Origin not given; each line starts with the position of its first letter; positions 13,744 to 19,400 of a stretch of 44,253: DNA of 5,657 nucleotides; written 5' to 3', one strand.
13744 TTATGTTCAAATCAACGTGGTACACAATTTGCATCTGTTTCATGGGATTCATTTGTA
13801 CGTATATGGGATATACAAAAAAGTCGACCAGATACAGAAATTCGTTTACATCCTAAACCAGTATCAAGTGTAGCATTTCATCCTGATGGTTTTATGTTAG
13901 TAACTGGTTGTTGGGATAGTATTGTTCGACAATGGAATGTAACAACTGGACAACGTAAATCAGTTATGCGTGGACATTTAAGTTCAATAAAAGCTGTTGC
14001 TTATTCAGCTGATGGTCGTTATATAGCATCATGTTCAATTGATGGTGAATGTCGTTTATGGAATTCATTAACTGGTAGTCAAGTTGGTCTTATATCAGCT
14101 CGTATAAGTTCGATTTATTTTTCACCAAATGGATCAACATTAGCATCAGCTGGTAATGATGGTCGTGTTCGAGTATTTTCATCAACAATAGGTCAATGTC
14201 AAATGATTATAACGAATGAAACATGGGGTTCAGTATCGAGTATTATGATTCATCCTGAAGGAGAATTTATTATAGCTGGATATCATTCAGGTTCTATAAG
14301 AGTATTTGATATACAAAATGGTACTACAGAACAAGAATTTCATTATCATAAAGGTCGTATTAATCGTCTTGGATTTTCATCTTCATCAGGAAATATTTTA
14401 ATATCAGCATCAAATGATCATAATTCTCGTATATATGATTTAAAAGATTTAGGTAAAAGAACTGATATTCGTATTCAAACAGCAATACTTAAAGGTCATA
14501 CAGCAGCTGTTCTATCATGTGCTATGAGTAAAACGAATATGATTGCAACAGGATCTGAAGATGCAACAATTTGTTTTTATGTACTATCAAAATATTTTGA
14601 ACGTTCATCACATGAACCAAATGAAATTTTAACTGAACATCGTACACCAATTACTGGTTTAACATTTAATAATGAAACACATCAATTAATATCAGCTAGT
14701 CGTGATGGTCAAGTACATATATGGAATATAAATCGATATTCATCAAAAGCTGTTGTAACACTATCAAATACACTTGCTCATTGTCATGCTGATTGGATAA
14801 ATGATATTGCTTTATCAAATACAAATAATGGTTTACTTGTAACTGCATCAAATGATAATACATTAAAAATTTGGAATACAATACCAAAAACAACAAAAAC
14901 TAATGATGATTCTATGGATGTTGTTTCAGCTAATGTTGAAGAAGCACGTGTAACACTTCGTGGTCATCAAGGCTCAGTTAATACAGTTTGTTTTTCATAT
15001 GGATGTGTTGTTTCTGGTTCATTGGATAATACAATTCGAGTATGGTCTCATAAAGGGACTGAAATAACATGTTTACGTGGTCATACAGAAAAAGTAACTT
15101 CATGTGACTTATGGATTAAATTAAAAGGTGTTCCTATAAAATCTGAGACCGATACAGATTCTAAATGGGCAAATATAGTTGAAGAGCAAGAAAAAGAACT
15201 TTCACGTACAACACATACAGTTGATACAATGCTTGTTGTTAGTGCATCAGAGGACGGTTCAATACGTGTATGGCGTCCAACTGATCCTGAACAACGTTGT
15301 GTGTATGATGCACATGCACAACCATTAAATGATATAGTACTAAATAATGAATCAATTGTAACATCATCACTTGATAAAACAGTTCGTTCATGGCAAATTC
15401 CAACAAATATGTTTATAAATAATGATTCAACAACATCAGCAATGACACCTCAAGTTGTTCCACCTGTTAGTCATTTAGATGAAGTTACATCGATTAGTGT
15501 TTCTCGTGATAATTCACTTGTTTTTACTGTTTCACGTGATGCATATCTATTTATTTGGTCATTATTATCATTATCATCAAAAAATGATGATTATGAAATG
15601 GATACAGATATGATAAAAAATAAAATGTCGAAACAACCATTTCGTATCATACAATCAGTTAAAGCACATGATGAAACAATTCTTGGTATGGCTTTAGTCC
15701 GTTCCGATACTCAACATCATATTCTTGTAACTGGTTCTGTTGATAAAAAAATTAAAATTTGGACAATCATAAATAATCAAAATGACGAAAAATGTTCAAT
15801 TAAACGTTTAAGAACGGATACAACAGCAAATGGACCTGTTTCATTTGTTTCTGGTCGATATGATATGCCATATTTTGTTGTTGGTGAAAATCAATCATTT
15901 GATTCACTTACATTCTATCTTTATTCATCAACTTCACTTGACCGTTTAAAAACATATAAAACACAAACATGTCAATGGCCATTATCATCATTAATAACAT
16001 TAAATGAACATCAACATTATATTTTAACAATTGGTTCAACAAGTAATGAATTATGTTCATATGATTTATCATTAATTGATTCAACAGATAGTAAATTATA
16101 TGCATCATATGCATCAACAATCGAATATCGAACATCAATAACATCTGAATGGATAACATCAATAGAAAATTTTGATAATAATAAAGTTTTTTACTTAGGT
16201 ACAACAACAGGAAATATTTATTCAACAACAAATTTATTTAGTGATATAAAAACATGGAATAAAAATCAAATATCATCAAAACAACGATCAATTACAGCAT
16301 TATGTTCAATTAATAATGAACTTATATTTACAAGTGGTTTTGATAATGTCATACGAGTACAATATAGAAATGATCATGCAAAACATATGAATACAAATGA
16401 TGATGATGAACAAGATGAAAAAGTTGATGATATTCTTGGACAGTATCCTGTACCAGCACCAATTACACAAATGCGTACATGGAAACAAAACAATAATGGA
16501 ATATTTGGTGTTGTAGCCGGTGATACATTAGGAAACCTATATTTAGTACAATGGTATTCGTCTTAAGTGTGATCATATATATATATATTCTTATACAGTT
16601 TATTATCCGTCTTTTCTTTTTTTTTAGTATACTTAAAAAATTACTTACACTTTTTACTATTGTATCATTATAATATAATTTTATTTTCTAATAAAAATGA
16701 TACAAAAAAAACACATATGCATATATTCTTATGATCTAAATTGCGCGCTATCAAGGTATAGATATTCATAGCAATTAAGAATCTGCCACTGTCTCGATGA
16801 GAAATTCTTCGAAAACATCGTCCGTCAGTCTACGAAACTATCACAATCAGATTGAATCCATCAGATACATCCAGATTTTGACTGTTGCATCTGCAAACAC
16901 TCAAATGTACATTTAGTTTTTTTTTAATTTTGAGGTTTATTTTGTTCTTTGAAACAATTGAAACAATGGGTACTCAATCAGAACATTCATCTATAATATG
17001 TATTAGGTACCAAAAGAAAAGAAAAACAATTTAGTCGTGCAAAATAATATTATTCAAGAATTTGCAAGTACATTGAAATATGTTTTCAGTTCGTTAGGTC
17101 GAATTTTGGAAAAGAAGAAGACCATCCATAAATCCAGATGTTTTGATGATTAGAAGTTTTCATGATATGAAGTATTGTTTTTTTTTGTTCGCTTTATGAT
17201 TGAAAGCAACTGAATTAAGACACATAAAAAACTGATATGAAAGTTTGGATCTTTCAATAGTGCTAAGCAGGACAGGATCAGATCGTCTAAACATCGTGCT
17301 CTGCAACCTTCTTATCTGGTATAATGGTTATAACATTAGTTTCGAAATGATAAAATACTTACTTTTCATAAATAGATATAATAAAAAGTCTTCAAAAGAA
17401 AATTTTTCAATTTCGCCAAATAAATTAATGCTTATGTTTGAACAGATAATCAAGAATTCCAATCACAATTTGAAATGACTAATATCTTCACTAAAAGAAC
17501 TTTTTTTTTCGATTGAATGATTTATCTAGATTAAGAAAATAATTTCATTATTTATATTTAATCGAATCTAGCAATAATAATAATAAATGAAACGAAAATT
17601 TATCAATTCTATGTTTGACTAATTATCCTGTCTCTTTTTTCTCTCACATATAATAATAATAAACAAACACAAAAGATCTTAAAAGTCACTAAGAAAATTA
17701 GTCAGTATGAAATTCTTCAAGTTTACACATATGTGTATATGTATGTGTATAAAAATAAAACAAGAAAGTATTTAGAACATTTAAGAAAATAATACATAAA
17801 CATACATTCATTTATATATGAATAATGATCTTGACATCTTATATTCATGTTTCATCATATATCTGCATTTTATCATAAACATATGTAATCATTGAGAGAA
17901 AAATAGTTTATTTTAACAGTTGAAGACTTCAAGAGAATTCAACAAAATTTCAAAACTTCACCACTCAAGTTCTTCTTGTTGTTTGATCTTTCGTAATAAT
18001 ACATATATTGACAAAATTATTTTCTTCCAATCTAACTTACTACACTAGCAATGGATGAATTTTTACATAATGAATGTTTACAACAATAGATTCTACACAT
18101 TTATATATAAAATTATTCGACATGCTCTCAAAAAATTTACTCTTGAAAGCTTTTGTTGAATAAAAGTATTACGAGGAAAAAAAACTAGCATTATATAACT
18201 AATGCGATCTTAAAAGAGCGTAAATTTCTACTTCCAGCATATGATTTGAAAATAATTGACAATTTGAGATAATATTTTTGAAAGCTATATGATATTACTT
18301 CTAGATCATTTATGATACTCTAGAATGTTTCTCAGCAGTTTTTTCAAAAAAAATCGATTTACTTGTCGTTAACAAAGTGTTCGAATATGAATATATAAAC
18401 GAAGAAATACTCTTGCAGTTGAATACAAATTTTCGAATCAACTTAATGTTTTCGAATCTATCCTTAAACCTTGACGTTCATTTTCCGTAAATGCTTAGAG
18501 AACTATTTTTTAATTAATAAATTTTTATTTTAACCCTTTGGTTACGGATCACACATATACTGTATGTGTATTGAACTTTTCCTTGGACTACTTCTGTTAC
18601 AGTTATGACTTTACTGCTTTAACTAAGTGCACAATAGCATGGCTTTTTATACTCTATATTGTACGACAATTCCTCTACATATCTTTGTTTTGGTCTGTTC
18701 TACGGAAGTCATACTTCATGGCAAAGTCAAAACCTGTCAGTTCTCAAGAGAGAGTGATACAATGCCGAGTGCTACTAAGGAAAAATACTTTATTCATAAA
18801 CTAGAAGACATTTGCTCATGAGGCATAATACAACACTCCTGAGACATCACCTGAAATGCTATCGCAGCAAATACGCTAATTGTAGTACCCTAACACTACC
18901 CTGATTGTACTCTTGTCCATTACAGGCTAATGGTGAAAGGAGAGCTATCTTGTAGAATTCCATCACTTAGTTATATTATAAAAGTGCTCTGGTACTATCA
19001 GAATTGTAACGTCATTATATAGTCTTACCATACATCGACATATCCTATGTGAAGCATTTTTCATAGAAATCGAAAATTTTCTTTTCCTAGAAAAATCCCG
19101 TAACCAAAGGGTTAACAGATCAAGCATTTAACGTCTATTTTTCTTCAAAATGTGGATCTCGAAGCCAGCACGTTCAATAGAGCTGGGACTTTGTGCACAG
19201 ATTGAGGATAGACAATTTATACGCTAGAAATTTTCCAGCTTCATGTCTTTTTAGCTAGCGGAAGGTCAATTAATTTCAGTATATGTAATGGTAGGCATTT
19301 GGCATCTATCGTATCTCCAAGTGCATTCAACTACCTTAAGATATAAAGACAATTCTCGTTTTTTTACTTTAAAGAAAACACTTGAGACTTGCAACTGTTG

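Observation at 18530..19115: TTAA-flanked 578-bp MITE with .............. termini (piggyBac-like)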

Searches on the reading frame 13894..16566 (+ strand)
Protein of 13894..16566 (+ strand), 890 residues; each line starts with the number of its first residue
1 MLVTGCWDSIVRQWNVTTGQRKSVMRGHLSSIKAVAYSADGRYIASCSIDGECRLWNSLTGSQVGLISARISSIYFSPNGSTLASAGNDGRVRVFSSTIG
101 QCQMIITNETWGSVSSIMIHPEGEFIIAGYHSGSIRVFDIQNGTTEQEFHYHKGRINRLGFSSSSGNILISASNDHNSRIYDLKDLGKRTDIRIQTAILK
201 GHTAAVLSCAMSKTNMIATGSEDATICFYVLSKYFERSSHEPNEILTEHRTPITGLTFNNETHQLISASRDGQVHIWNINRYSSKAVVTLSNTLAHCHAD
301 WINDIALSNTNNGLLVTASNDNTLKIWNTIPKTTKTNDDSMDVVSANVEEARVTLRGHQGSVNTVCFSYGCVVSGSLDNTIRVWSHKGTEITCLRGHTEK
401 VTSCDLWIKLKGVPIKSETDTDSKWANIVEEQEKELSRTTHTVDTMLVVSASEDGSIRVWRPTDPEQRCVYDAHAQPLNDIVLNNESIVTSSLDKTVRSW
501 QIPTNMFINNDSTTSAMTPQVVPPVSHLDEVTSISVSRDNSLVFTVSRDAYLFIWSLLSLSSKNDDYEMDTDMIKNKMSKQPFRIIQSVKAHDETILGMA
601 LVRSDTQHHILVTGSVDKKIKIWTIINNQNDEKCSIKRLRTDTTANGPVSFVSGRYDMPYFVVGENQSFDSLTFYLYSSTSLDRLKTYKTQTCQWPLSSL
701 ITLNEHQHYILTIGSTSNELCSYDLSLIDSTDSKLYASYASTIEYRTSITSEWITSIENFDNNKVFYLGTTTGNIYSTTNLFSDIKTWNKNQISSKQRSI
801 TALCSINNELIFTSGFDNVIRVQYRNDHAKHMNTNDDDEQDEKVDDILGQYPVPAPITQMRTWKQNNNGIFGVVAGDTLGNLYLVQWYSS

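Call 10: find_encoding_contigs(protein=window:13894-16566:+, flank=10000, max_places=10)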
Protein window:13894-16566:+ (890 aa): no gene with exactly this product is on record in the collection.

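Call 11: search_protein_families(library=pfam, proteins=[window:13894-16566:+])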
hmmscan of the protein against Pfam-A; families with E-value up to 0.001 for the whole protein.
window:13894-16566:+ (890 aa): 41 families (the best 25 are shown)
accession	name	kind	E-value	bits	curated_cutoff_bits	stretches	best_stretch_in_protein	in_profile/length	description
PF00400.38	WD40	-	3e-72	236.5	27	5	21-57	3-39/39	WD domain, G-beta repeat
PF25173.1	Beta-prop_WDR3_1st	-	2.1e-67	226.8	154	5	109-233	27-144/184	WDR3 first beta-propeller domain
PF24814.1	WD40_Prp19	-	1.5e-59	201.8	320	4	2-195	22-218/281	Prp19 WD40 domain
PF25174.1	Beta-prop_THOC3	-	6.4e-57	193.1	305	4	28-233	1-202/272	THOC3 beta-propeller domain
PF25047.1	Beta-prop_TEP1_2nd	-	6.9e-48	163.5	89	4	215-404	52-222/255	TEP-1 second beta-propeller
PF24817.1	WD40_WDHD1_1st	-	9.6e-45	153.4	109.9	5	204-290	87-168/291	WDHD1 first WD40 domain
PF25172.1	Beta-prop_WDR3_2nd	-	1.1e-41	143.5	140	3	199-328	171-287/293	WDR3 second beta-propeller domain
PF24807.1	WD40_CDC20-Fz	-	6e-41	141.1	200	4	200-404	90-271/292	CDC20/Fizzy WD40 domain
PF25175.1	Beta-prop_WDR5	-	2.4e-40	139.1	250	4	113-280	12-166/296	WDR5 beta-propeller domain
PF24796.1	WDR55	-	1.8e-34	119.6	200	2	113-284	9-171/296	WDR55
PF25168.1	Beta-prop_WDR36-Utp21_2nd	-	5.7e-34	118.3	84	2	114-280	115-270/335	WDR36/Utp21 second beta-propeller domain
PF23414.1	Beta-prop_EML_2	-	3.3e-31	109.1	90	4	76-233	6-155/266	Echinoderm microtubule-associated protein second beta-propeller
PF24805.1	EIF3I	-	6.9e-29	101.4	200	2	2-188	25-222/324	EIF3I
PF24105.1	Beta-prop_CAF1B_HIR1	-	1.4e-26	93.8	80.5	2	252-401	23-175/383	CAF1B/HIR1 beta-propeller domain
PF24782.2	WD40_MABP1-WDR62_2nd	-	1.6e-24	86.9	290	1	112-283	89-258/341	MABP1/WDR62 second WD40 domain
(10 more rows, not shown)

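Call 15: find_homologous_proteins(query=window:13894-16566:+, max_evalue=1e-30)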
Query window:13894-16566:+ (890 aa): 1941 proteins with E <= 1e-30 among 8000 candidates; the best 120 are listed.
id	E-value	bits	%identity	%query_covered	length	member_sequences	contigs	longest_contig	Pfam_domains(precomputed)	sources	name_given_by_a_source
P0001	0.0e+0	1728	85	100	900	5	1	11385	PF25168.2,PF23769.2,PF24105.2,PF24805.2,PF25048.2,PF24017.3,PF23342.2,PF23411.2,PF13570.14,PF24817.2,PF23393.3,PF23609.2,PF20426.5,PF00400.39,PF23414.2,PF25178.1,PF23410.5,PF23775.2,PF25174.2,PF24814.2,PF23381.2,PF25173.2,PF23383.2,PF25171.2,PF12894.14,PF25175.2,PF24796.2,PF21031.3,PF24780.2,PF25172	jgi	jgi:WD40 repeat protein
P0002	0.0e+0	1697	83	100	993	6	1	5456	PF25168.2,PF23769.2,PF24105.2,PF24805.2,PF25048.2,PF24017.3,PF23342.2,PF23411.2,PF13570.14,PF23760.2,PF24817.2,PF23798.2,PF23393.3,PF23609.2,PF24797.2,PF20426.5,PF25460.2,PF00400.39,PF23414.2,PF25178.1,PF23410.5,PF23775.2,PF25174.2,PF24814.2,PF23381.2,PF25173.2,PF23383.2,PF25171.2,PF12894.14,PF25175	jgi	jgi:telomerase protein component 1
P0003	0.0e+0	1692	82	100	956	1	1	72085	PF25168.2,PF23769.2,PF24105.2,PF24805.2,PF25048.2,PF24017.3,PF23342.2,PF23411.2,PF13570.14,PF24817.2,PF23393.3,PF23609.2,PF24797.2,PF20426.5,PF00400.39,PF11715.17,PF23414.2,PF25178.1,PF23410.5,PF23775.2,PF25174.2,PF24814.2,PF23381.2,PF25173.2,PF23383.2,PF25171.2,PF12894.14,PF25175.2,PF24796.2,PF2478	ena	-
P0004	0.0e+0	1673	80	100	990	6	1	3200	PF25168.2,PF23769.2,PF24105.2,PF24805.2,PF25048.2,PF24017.3,PF23342.2,PF23411.2,PF13570.14,PF23760.2,PF24817.2,PF23798.2,PF23393.3,PF23609.2,PF24797.2,PF20426.5,PF25460.2,PF00400.39,PF23414.2,PF25178.1,PF23410.5,PF23775.2,PF25174.2,PF24814.2,PF23381.2,PF25173.2,PF23383.2,PF25171.2,PF12894.14,PF25175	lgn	-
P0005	0.0e+0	1623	78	100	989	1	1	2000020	PF25168.2,PF23769.2,PF24105.2,PF24805.2,PF25048.2,PF24017.3,PF23342.2,PF23411.2,PF13570.14,PF23760.2,PF24817.2,PF23798.2,PF23393.3,PF23609.2,PF20426.5,PF25460.2,PF00400.39,PF23414.2,PF25178.1,PF23410.5,PF23775.2,PF25174.2,PF24814.2,PF23381.2,PF25173.2,PF23383.2,PF25171.2,PF12894.14,PF25175.2,PF24796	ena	-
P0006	0.0e+0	1616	79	100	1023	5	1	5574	PF25168.2,PF23769.2,PF24105.2,PF24805.2,PF25048.2,PF24017.3,PF23342.2,PF23411.2,PF13570.14,PF23215.1,PF23760.2,PF24817.2,PF23266.2,PF23798.2,PF23393.3,PF23389.2,PF23609.2,PF20426.5,PF00400.39,PF11715.17,PF23414.2,PF25178.1,PF23410.5,PF23775.2,PF25174.2,PF24814.2,PF23381.2,PF25173.2,PF23383.2,PF25171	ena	-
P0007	0.0e+0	1591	77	100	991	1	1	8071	PF25168.2,PF23769.2,PF24105.2,PF24805.2,PF25048.2,PF24017.3,PF23342.2,PF23411.2,PF13570.14,PF23760.2,PF24817.2,PF23798.2,PF23393.3,PF23389.2,PF23609.2,PF24797.2,PF20426.5,PF25460.2,PF00400.39,PF11715.17,PF23414.2,PF25178.1,PF23410.5,PF23775.2,PF25174.2,PF24814.2,PF23381.2,PF25173.2,PF23383.2,PF25171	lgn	-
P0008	0.0e+0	1568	75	100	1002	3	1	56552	PF25168.2,PF23769.2,PF24105.2,PF24805.2,PF25048.2,PF24017.3,PF23342.2,PF23411.2,PF13570.14,PF24817.2,PF23798.2,PF23393.3,PF23609.2,PF24797.2,PF20426.5,PF25460.2,PF00400.39,PF23414.2,PF25178.1,PF23410.5,PF23775.2,PF25174.2,PF24814.2,PF23381.2,PF25173.2,PF23383.2,PF25171.2,PF12894.14,PF25175.2,PF24796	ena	-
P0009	0.0e+0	1409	70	100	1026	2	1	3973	PF25168.2,PF23769.2,PF24105.2,PF24805.2,PF25048.2,PF24017.3,PF23342.2,PF23411.2,PF13570.14,PF23760.2,PF24817.2,PF23798.2,PF23393.3,PF23389.2,PF23609.2,PF24797.2,PF20426.5,PF25460.2,PF00400.39,PF23414.2,PF25178.1,PF23410.5,PF23775.2,PF25174.2,PF24814.2,PF23381.2,PF25173.2,PF23383.2,PF25171.2,PF12894.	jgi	jgi:WD40 repeat protein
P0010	0.0e+0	1365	66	100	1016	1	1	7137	PF23769.2,PF25048.2,PF23342.2,PF23411.2,PF23393.3,PF23609.2,PF24797.2,PF20426.5,PF25460.2,PF11715.17,PF25178.1,PF23775.2,PF25173.2,PF23383.2,PF25171.2,PF12894.14,PF24780.2,PF16755.12,PF25172.2,PF24782.3,PF25047.1,PF23756.2,PF23098.2,PF25168.2,PF24105.2,PF24805.2,PF24017.3,PF13570.14,PF23760.2,PF2481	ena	-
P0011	0.0e+0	1262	71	87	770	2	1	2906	PF25168.2,PF23769.2,PF24105.2,PF24805.2,PF25048.2,PF23342.2,PF23411.2,PF24817.2,PF23393.3,PF23609.2,PF20426.5,PF00400.39,PF23414.2,PF25178.1,PF23410.5,PF23775.2,PF25174.2,PF24814.2,PF23381.2,PF25173.2,PF23383.2,PF25171.2,PF12894.14,PF25175.2,PF24796.2,PF23409.2,PF25172.2,PF24782.3,PF25391.2,PF23869.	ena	-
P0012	1.4e-93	333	26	31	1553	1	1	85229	PF23769.2,PF23586.3,PF17005.12,PF25048.2,PF23342.2,PF23411.2,PF23215.1,PF02239.23,PF13620.13,PF26198.1,PF23770.2,PF23393.3,PF23609.2,PF24797.2,PF15492.13,PF02369.23,PF20426.5,PF25460.2,PF11715.17,PF23749.2,PF25178.1,PF23775.2,PF07433.18,PF25173.2,PF23383.2,PF25171.2,PF12894.14,PF04762.19,PF21031.3,P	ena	-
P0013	1.4e-90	323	26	62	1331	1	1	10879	PF23769.2,PF23586.3,PF25048.2,PF07865.18,PF23342.2,PF23411.2,PF02239.23,PF23393.3,PF23609.2,PF00069.32,PF24797.2,PF15492.13,PF20426.5,PF25460.2,PF11715.17,PF25178.1,PF23775.2,PF25173.2,PF23383.2,PF25171.2,PF12894.14,PF21031.3,PF24780.2,PF16755.12,PF23761.2,PF25172.2,PF24782.3,PF08662.18,PF25047.1,PF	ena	-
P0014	3.2e-87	312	26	62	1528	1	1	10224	PF23769.2,PF23586.3,PF25048.2,PF23342.2,PF23411.2,PF23215.1,PF02239.23,PF23770.2,PF23393.3,PF23609.2,PF24797.2,PF20426.5,PF24883.3,PF25460.2,PF11715.17,PF25178.1,PF23775.2,PF25173.2,PF23383.2,PF25171.2,PF12894.14,PF21031.3,PF24780.2,PF16755.12,PF23761.2,PF25172.2,PF24782.3,PF25047.1,PF26550.2,PF2375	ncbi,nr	ncbi:hypothetical protein MMC31_004505, partial [Peltigera leucophlebia]|nr:hypothetical protein [Pe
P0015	1.7e-86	309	32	71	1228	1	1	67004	PF25168.2,PF24105.2,PF24805.2,PF25048.2,PF24017.3,PF23342.2,PF23411.2,PF23760.2,PF24817.2,PF23798.2,PF23393.3,PF23389.2,PF23609.2,PF24797.2,PF20426.5,PF25460.2,PF00400.39,PF23414.2,PF25178.1,PF23410.5,PF23775.2,PF25174.2,PF24814.2,PF23381.2,PF25173.2,PF23383.2,PF25171.2,PF12894.14,PF23754.2,PF25175.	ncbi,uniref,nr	ncbi:telomerase protein component 1 [Elysia marginata]|uniref:Telomerase protein component 1 n=1 Tax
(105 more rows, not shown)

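Call 17: find_encoding_contigs(protein=P0001, flank=10000, max_places=4)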
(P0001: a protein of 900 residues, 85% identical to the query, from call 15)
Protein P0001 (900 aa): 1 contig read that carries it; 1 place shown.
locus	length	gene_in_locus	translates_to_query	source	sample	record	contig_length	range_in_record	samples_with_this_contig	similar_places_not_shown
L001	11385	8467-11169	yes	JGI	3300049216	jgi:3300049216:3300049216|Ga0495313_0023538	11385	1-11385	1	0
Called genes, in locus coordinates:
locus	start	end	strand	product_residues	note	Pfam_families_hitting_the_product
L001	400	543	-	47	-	-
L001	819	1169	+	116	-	-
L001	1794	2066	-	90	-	-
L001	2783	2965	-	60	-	-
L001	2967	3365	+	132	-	-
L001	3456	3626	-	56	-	-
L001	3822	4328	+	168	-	PF05731:TROVE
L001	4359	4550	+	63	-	PF05731:TROVE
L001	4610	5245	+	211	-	PF05731:TROVE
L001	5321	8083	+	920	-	PF19334:DUF5920 (weak), PF13271:DUF4062, PF13191:AAA_16, PF13401:AAA_22 (weak), PF24883:NPHP3_N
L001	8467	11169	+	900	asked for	PF23381:Beta-prop_IFT122_1st, PF23414:Beta-prop_EML_2, PF24805:EIF3I, PF24807:WD40_CDC20-Fz, PF24814:WD40_Prp19, PF24817:WD40_WDHD1_1st, PF25173:Beta-prop_WDR3_1st, PF25175:Beta-prop_WDR5, +65 more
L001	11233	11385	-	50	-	?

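Call 18: find_encoding_contigs(protein=P0003, flank=10000, max_places=4)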
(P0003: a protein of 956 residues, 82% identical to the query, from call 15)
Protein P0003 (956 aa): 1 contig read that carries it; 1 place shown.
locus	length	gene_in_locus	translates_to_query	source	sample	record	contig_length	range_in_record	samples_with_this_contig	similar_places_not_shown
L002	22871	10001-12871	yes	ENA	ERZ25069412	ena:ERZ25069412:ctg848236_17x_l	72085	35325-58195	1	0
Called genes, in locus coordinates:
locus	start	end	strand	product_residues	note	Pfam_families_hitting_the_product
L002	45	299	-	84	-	-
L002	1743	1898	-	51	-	-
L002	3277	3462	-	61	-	-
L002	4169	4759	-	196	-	-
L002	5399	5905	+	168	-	PF05731:TROVE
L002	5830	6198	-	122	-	-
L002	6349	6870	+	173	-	-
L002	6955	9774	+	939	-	PF19334:DUF5920 (weak), PF13271:DUF4062, PF01637:ATPase_2 (faint), PF13191:AAA_16, PF24883:NPHP3_N, PF13401:AAA_22, PF25469:WHD_NWD1 (weak)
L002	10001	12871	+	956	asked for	PF23381:Beta-prop_IFT122_1st, PF23393:Beta-prop_WDR90_POC16_2nd, PF23414:Beta-prop_EML_2, PF24780:WD40_MABP1-WDR62_1st, PF24814:WD40_Prp19, PF24817:WD40_WDHD1_1st, PF25047:Beta-prop_TEP1_2nd, PF25168:Beta-prop_WDR36-Utp21_2nd, +76 more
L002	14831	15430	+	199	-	-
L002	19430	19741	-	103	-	-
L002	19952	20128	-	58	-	-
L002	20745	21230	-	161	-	-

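Call 19: find_encoding_contigs(protein=P0005, flank=10000, max_places=4)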
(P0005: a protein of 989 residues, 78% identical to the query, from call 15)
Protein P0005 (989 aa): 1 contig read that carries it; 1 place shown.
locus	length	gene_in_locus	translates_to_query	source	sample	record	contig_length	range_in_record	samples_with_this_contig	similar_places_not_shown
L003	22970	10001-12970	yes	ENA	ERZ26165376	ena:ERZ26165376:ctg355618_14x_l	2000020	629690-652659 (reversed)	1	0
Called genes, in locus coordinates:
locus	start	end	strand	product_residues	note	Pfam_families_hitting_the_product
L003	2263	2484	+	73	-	-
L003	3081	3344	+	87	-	-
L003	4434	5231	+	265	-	-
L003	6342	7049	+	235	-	PF05731:TROVE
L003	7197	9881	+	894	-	PF19334:DUF5920 (weak), PF13271:DUF4062, PF07693:KAP_NTPase (faint), PF13191:AAA_16, PF20720:nSTAND3 (faint), PF24883:NPHP3_N, PF13401:AAA_22 (weak), PF17908:APAF1_C (faint)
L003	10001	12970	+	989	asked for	PF23381:Beta-prop_IFT122_1st, PF23409:Beta-prop_EML, PF24807:WD40_CDC20-Fz, PF24814:WD40_Prp19, PF25047:Beta-prop_TEP1_2nd, PF25168:Beta-prop_WDR36-Utp21_2nd, PF25173:Beta-prop_WDR3_1st, PF25174:Beta-prop_THOC3, +78 more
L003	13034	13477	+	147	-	-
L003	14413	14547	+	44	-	-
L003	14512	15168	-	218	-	PF17655:IRK_C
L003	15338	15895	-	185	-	PF01007:IRK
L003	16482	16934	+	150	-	-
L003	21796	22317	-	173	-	PF07809:RTP801_C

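Call 20: find_encoding_contigs(protein=P0008, flank=10000, max_places=4)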
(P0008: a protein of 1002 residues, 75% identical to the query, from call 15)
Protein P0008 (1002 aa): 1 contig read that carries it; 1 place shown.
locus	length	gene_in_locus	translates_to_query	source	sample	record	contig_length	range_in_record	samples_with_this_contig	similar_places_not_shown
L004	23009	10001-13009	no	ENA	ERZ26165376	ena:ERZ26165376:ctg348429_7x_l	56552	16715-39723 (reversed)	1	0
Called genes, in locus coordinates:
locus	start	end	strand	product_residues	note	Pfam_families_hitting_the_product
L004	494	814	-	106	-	-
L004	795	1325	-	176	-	-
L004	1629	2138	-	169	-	-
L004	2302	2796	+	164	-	-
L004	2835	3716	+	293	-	-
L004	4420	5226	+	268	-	-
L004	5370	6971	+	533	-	PF05731:TROVE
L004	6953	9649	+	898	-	PF19334:DUF5920 (weak), PF13271:DUF4062, PF13191:AAA_16, PF20720:nSTAND3 (faint), PF24883:NPHP3_N, PF13401:AAA_22, PF25469:WHD_NWD1 (weak)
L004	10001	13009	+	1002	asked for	PF23381:Beta-prop_IFT122_1st, PF23409:Beta-prop_EML, PF23414:Beta-prop_EML_2, PF24796:WDR55, PF24807:WD40_CDC20-Fz, PF24814:WD40_Prp19, PF24817:WD40_WDHD1_1st, PF25168:Beta-prop_WDR36-Utp21_2nd, +85 more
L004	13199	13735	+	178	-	-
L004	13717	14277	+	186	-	-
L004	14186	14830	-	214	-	-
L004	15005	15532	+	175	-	-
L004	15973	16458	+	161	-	-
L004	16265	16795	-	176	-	-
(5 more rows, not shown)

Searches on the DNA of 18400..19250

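Call 48: search_rna_families(source=window, start=18400, end=19250, threshold=evalue, max_evalue=1)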
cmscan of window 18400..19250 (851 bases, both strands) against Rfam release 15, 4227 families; matches with E-value up to 1: 1.
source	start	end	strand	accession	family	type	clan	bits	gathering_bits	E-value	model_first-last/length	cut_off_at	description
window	19197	19236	+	RF03001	leuA-Halobacteria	Cis-reg;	-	18.2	47.9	0.38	1-53/53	no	leuA-Halobacteria RNA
